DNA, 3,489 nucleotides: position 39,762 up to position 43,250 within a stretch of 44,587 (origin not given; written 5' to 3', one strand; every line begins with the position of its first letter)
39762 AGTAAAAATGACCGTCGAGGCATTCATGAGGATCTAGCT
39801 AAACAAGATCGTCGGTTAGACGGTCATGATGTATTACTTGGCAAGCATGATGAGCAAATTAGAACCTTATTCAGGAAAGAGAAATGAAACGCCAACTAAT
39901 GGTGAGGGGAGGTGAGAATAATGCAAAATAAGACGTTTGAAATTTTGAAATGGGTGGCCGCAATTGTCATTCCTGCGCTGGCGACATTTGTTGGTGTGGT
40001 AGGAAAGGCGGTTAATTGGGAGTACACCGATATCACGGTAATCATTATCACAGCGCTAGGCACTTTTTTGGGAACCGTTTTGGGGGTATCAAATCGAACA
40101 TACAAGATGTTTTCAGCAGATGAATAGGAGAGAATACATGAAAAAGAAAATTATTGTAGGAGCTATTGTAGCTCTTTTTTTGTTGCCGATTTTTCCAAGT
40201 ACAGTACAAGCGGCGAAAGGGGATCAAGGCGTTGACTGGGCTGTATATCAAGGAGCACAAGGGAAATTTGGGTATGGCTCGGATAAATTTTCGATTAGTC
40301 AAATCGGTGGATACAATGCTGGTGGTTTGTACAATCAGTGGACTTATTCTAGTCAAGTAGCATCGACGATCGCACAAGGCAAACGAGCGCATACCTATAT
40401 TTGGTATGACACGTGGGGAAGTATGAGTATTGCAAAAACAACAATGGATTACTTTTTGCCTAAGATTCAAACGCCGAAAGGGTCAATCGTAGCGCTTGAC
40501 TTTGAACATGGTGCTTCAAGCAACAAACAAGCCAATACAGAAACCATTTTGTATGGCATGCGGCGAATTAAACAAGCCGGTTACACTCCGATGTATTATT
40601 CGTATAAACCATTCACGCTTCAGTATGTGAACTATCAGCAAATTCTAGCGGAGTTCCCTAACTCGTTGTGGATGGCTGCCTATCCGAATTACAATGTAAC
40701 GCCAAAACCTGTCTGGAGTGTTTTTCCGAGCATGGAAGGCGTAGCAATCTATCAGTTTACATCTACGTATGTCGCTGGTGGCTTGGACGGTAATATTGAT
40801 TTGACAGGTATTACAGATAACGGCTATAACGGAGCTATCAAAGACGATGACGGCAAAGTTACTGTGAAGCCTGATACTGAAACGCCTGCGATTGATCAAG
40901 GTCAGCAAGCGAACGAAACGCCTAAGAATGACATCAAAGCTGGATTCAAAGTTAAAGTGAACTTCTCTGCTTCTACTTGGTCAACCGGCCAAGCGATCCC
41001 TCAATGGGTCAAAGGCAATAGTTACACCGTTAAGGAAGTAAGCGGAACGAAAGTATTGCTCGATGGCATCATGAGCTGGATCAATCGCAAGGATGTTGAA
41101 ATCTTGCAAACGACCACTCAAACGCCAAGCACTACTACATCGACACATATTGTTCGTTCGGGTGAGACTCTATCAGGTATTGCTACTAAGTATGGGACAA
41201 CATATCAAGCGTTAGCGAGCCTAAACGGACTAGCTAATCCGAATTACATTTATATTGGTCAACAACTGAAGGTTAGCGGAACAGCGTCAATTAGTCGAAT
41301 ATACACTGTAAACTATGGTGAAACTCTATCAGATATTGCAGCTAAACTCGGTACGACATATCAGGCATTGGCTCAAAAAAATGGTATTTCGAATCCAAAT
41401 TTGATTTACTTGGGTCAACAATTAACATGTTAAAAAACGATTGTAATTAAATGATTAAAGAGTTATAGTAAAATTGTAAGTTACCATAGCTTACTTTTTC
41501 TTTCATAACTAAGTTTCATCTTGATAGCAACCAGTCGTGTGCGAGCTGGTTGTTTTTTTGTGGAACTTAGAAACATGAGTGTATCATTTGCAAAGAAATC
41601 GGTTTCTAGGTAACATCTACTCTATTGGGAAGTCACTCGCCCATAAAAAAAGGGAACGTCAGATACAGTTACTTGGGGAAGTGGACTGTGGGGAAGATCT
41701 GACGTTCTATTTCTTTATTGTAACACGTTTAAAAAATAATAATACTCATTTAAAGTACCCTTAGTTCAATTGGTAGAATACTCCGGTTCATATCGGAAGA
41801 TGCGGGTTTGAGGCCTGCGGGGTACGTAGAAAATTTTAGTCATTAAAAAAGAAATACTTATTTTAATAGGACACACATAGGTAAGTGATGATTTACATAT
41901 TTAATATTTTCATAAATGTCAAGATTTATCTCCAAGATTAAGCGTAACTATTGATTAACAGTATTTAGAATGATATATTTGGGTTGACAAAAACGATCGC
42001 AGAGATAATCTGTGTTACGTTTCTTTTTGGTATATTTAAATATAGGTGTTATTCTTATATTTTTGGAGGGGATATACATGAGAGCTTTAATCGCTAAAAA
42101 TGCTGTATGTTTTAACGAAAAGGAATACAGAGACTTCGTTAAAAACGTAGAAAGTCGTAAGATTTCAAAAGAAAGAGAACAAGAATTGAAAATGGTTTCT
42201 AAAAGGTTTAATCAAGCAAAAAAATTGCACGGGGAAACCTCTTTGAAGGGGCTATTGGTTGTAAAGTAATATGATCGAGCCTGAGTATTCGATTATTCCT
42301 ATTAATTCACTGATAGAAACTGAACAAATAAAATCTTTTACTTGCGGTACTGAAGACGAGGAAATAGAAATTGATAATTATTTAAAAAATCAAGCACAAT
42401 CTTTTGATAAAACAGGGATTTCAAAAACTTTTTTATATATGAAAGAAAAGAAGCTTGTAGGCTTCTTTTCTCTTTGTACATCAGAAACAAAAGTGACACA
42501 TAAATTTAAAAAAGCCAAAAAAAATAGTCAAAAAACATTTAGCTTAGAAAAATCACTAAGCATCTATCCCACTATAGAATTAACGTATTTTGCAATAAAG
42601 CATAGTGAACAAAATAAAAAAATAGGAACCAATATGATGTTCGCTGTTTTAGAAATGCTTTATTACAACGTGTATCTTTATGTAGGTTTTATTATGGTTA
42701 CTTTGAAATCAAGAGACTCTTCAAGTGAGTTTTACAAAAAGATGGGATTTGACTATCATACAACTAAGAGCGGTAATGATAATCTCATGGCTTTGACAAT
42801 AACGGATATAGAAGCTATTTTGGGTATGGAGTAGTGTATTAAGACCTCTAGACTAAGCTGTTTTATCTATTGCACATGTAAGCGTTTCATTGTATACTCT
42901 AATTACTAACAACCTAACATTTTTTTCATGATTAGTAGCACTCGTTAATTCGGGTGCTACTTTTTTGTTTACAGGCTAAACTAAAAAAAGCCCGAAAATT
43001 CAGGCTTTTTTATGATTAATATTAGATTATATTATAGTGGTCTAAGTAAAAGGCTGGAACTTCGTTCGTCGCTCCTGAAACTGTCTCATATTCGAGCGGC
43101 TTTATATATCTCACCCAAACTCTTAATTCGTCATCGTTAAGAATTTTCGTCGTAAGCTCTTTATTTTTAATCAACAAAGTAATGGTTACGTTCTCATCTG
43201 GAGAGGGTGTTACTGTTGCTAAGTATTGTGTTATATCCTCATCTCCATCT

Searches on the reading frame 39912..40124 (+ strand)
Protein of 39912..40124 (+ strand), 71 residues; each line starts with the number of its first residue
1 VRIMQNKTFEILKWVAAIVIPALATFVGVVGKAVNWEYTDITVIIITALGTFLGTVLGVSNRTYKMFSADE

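Call 95: search_protein_families(library=pfam, proteins=[window:39912-40124:+], max_evalue=0.01)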
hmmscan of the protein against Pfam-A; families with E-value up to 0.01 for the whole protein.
window:39912-40124:+ (71 aa): 1 family
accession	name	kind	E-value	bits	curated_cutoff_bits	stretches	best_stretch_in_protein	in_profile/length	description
PF16938.10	Phage_holin_Dp1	-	1.6e-25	89.7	25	1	4-65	1-62/63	Putative phage holin Dp-1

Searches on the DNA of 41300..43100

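Call 45: search_rna_families(source=window, start=41300, end=43100, threshold=evalue, max_evalue=1, show_alignments=2)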
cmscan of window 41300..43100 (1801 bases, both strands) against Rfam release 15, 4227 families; matches with E-value up to 1: 9.
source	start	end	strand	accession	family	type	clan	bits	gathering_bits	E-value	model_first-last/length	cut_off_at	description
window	41755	41826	+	RF00005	tRNA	Gene; tRNA;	CL00001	34.6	29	4.9e-05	1-71/71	no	tRNA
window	42927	43013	+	RF00513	Trp_leader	Cis-reg; leader;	-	27.5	41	0.0058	1-100/100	no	Tryptophan operon leader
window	42955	43033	+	RF01770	rimP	Cis-reg; leader;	-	25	47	0.26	1-102/102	no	Gammaprotebacteria rimP leader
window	42983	43045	-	RF02057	STnc40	Gene; sRNA;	-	23.7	45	0.29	1-70/70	no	Salmonella enterica sRNA STnc40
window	42906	43013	+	RF00506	Thr_leader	Cis-reg; leader;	-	22.5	55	0.22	1-118/118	no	Threonine operon leader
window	42441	42470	-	RF04343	Plastid-psbA-2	Cis-reg;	CL00153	21.5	55.8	0.51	1-60/60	no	Plastid-psbA-2 3UTR RNA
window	42983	43039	-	RF02702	AgvB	Gene; sRNA;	-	19.9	56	0.85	1-62/62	no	Anti GcvB sRNA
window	42926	43011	+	RF02552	RcsR1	Gene; sRNA;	-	19.6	60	0.49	1-96/96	no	RcsR1 sRNA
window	42425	42488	-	RF02621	BSnc120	Gene; sRNA;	-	19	114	0.51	1-88/88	no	Brucella sRNA 120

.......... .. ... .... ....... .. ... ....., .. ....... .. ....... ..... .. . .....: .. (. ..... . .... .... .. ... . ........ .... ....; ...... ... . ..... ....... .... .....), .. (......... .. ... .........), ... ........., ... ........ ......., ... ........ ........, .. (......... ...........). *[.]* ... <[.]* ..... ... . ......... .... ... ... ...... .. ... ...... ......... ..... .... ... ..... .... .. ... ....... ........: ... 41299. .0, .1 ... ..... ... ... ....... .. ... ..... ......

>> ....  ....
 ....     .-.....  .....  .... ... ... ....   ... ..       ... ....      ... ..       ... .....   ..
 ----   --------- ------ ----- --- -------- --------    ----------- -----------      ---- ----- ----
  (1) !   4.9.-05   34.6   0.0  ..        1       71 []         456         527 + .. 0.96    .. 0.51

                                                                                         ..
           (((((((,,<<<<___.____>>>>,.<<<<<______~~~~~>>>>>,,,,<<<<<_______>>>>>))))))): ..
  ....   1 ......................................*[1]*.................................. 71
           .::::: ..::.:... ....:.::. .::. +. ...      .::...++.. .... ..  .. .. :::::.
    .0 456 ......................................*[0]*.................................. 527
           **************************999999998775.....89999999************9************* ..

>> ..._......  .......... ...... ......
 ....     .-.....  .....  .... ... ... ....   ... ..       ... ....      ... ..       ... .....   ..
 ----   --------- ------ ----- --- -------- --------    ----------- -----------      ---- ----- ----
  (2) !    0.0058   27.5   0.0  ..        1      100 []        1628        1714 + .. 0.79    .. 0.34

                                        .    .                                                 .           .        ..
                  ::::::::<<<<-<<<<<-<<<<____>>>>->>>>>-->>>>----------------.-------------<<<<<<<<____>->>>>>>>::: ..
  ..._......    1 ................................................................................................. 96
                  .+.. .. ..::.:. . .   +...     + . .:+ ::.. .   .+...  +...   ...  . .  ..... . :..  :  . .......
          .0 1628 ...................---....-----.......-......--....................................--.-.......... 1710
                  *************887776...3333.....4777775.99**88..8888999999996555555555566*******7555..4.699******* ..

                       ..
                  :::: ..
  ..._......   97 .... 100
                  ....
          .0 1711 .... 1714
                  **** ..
